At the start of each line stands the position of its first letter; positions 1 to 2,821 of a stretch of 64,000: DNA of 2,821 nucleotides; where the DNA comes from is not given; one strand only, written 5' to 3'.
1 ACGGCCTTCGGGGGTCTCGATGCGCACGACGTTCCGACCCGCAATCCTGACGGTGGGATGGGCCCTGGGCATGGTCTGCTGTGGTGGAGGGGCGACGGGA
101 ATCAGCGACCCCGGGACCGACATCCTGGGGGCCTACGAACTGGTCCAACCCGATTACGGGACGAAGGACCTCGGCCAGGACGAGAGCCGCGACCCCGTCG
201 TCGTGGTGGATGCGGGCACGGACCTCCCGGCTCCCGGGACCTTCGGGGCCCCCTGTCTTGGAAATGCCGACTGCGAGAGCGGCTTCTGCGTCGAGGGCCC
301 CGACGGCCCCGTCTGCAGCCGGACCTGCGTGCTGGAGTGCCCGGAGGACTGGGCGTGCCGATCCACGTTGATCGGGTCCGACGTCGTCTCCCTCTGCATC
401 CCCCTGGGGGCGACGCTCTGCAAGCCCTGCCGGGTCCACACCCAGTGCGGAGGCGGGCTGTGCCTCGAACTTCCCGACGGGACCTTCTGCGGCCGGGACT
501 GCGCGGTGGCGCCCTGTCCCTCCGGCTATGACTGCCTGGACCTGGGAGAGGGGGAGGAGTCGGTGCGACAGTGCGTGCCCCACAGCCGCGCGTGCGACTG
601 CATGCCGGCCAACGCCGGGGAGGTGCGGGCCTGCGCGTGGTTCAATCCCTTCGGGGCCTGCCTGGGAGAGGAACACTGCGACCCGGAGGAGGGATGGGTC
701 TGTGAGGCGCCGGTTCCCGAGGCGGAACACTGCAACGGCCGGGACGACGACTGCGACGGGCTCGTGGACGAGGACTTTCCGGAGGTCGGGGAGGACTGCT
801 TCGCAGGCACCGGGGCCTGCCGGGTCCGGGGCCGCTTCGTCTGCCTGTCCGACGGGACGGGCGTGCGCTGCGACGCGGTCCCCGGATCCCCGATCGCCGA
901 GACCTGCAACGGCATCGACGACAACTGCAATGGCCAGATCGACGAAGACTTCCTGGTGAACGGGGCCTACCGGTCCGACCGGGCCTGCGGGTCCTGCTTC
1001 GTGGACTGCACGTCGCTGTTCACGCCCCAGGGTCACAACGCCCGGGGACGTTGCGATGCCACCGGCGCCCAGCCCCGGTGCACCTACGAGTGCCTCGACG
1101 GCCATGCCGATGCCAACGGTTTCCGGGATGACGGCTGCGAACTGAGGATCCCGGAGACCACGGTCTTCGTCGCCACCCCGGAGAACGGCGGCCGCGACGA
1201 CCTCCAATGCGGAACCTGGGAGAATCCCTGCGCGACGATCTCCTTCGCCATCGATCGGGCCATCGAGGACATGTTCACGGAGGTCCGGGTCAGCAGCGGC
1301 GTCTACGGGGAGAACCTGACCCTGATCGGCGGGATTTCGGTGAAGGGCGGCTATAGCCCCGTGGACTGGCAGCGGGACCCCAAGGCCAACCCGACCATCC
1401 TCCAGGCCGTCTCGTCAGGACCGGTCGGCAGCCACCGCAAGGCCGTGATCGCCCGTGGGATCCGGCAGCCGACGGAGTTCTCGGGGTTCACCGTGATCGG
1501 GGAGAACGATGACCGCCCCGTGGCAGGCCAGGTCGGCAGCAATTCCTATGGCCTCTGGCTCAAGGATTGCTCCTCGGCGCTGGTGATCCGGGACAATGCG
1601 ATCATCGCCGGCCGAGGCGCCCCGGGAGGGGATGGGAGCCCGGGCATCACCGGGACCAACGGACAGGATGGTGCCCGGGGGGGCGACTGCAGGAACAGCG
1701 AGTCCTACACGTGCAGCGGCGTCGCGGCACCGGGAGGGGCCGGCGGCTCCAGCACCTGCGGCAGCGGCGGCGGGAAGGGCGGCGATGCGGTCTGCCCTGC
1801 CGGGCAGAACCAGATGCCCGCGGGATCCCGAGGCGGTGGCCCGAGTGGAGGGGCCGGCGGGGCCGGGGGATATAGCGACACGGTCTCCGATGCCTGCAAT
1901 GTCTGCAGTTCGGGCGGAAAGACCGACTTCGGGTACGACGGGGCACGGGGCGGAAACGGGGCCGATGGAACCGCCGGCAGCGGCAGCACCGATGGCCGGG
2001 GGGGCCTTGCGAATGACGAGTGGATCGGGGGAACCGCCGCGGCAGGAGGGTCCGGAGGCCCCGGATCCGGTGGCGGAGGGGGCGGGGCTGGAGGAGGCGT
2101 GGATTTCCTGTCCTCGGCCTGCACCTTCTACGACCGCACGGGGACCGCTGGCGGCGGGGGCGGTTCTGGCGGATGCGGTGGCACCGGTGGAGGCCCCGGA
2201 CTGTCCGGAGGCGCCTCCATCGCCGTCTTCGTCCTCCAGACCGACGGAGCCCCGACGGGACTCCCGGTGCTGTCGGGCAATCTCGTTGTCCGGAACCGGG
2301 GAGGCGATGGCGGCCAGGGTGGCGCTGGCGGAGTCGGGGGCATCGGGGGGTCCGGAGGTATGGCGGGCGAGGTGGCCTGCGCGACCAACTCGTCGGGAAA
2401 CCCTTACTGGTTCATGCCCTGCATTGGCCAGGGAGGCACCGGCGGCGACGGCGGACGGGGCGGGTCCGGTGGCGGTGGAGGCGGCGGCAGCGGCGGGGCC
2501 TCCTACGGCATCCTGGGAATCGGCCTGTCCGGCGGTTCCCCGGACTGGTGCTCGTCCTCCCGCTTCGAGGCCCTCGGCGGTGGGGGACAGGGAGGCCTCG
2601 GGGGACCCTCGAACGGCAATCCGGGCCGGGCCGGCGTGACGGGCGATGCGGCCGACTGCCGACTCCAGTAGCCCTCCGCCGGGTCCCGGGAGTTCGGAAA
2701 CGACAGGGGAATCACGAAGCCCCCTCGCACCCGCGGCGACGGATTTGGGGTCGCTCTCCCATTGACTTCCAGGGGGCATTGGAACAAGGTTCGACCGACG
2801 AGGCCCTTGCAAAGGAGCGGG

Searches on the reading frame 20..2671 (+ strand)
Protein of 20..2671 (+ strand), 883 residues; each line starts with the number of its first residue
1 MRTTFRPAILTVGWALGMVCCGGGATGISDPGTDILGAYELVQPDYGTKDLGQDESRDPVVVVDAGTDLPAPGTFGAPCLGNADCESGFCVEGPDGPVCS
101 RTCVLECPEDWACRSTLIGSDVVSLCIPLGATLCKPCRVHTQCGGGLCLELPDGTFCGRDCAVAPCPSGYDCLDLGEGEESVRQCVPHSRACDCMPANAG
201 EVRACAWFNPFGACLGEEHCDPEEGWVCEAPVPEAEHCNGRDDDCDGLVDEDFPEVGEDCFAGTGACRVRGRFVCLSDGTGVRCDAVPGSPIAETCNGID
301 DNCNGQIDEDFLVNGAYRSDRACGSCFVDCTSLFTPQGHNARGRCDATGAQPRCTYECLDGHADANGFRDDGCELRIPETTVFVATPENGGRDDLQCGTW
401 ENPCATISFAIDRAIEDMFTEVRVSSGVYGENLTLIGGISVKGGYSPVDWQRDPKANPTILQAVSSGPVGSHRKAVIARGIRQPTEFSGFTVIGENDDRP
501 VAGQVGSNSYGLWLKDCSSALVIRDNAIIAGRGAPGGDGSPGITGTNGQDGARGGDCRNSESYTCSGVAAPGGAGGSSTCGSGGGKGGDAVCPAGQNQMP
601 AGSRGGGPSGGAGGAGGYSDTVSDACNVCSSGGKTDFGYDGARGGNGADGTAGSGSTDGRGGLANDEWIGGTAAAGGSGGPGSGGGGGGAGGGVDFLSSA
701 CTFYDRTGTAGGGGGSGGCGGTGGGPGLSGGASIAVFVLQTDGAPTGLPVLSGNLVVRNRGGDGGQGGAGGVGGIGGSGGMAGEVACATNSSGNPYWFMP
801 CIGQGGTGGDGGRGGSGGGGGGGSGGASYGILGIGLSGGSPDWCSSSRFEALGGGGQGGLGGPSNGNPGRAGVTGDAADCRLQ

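Call 25: search_protein_families(library=pfam, proteins=[window:20-2671:+], max_evalue=0.00001)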
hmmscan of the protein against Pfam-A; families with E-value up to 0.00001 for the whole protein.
window:20-2671:+ (883 aa): 1 family
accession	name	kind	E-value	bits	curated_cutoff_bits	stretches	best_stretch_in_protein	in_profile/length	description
PF11617.13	Cu-binding_MopE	-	2.6e-07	31.2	27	0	293-309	14-30/30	Putative metal-binding motif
